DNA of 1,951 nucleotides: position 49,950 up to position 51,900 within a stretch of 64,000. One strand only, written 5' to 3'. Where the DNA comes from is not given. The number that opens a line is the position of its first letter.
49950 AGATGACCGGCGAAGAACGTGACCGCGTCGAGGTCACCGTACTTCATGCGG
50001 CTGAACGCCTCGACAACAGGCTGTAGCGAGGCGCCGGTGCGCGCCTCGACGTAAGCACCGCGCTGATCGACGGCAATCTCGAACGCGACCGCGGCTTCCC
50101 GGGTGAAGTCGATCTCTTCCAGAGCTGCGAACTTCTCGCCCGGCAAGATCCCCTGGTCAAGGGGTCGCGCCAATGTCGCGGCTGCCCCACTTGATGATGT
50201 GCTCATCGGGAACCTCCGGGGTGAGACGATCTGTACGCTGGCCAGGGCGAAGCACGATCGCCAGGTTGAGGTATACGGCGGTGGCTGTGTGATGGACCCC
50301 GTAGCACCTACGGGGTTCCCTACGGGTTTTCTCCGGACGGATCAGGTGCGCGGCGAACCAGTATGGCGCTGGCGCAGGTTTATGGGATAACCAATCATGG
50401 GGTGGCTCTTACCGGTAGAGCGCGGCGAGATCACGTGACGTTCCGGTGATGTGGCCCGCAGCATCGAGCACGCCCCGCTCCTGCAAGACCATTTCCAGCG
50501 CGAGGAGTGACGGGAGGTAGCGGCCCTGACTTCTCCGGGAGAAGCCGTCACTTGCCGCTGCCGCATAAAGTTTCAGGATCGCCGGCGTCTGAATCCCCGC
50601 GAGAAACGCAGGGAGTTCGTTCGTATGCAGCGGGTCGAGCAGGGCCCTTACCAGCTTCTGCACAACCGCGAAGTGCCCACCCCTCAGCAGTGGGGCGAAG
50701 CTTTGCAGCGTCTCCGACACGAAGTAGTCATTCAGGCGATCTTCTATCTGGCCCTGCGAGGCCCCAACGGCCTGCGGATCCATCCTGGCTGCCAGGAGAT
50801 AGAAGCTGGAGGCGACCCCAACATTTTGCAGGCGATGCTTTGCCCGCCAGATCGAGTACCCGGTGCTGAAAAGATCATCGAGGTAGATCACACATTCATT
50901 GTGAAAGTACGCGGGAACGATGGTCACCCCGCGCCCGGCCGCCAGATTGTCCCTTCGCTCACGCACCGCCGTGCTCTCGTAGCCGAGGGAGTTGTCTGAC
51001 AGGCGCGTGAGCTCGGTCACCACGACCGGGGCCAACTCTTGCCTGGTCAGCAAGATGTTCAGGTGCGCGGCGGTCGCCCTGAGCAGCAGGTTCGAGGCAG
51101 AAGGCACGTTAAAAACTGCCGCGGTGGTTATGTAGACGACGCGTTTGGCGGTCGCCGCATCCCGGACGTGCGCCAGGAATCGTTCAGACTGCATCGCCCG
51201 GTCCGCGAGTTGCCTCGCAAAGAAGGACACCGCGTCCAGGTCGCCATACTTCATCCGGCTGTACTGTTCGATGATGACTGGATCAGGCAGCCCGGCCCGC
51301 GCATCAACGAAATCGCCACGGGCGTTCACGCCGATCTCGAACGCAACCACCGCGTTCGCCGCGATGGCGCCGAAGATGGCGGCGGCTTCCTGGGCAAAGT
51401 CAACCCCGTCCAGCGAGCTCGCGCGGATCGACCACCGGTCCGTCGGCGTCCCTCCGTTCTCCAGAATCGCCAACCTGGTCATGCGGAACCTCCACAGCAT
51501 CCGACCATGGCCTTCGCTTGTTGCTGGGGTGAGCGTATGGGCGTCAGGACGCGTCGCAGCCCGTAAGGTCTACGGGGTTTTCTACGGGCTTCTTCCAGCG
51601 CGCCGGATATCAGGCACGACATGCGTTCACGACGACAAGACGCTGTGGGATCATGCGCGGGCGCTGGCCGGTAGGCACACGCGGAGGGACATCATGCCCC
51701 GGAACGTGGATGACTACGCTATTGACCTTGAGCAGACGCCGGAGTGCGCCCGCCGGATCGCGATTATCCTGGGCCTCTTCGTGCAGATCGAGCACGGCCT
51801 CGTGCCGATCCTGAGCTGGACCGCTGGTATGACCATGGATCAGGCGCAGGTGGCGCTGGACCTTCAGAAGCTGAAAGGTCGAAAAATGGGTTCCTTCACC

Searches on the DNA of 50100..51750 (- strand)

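Call 49: search_rna_families(source=window, start=50100, end=51750, threshold=evalue, max_evalue=10)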
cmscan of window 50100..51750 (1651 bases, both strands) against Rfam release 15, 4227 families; matches with E-value up to 10: 2.
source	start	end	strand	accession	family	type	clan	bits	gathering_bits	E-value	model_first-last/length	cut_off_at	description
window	50236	50335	+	RF01497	ALIL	Cis-reg;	-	17.2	50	0.1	1-117/117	no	ALIL pseudoknot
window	50344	50392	+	RF03057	nhaA-I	Cis-reg; riboswitch;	-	15.8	37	3.3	1-55/55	no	nhaA-I RNA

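Call 68: build_rna_model(alignment_id=A5, structure=none)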
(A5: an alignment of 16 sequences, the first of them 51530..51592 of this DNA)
Model R1 built from alignment A5 (16 sequences, 63 columns); structure: none (sequence only).
model positions 63; base pairs 0; branch points 0; effective number of sequences 16; information 0.863 bits per position. No base pairs: searches with it score sequence only.

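Call 69: search_with_rna_model(model_id=R1, sources=[window, L001, L002, L003, L004, L016, L020, L141, L142, L143, L144, L145, L146, L147, L148], max_evalue=10)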
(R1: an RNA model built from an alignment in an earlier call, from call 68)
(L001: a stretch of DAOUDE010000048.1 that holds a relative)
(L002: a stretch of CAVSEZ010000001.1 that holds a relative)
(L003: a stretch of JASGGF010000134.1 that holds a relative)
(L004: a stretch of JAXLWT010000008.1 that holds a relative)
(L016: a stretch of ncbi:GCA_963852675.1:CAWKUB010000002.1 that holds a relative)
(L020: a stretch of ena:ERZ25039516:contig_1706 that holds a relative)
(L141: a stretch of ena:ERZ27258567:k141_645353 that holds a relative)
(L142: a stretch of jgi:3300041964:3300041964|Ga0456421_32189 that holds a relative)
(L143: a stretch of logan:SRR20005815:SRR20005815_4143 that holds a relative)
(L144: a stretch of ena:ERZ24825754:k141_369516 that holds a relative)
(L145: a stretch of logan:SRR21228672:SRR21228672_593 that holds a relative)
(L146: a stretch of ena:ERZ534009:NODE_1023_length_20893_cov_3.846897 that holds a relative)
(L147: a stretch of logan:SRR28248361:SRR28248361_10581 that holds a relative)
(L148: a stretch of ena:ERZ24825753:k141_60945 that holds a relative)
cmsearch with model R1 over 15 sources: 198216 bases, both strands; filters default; matches with E-value up to 10: 21.
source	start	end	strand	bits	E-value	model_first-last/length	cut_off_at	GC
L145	5885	5947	+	59.1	6.7e-17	1-63/63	-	0.67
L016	7128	7188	+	57.9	1.6e-16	2-62/63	-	0.66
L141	4630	4692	+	56.7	3.8e-16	1-63/63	-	0.59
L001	3791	3853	+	55.8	7.6e-16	1-63/63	-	0.63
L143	5710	5770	+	54.9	1.4e-15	2-62/63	-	0.52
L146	5890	5950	+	53.1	5.1e-15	2-62/63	-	0.64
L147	1947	2009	+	52.1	1.1e-14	1-63/63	-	0.56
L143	4423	4484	+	51.8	1.3e-14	2-63/63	-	0.63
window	51530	51591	-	50.8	2.7e-14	2-63/63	-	0.61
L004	4328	4388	+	50.4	3.6e-14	3-63/63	-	0.59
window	50271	50330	-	50.1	4.6e-14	1-60/63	-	0.6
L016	5793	5855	+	48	2e-13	1-63/63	-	0.56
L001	5119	5176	+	46.8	4.9e-13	1-58/63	-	0.6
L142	5913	5973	+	46.7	5e-13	2-62/63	-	0.54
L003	3807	3867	+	39.1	1.3e-10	1-61/63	-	0.59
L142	7141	7201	+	35.9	1.2e-09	2-62/63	-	0.59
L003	4997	5056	+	35.2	2e-09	1-61/63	-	0.57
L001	5123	5153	-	19.2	0.0002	15-45/63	-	0.61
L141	3314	3369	+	15.3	0.0033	2-49/63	-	0.66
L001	3798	3823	-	14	0.0088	17-42/63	-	0.65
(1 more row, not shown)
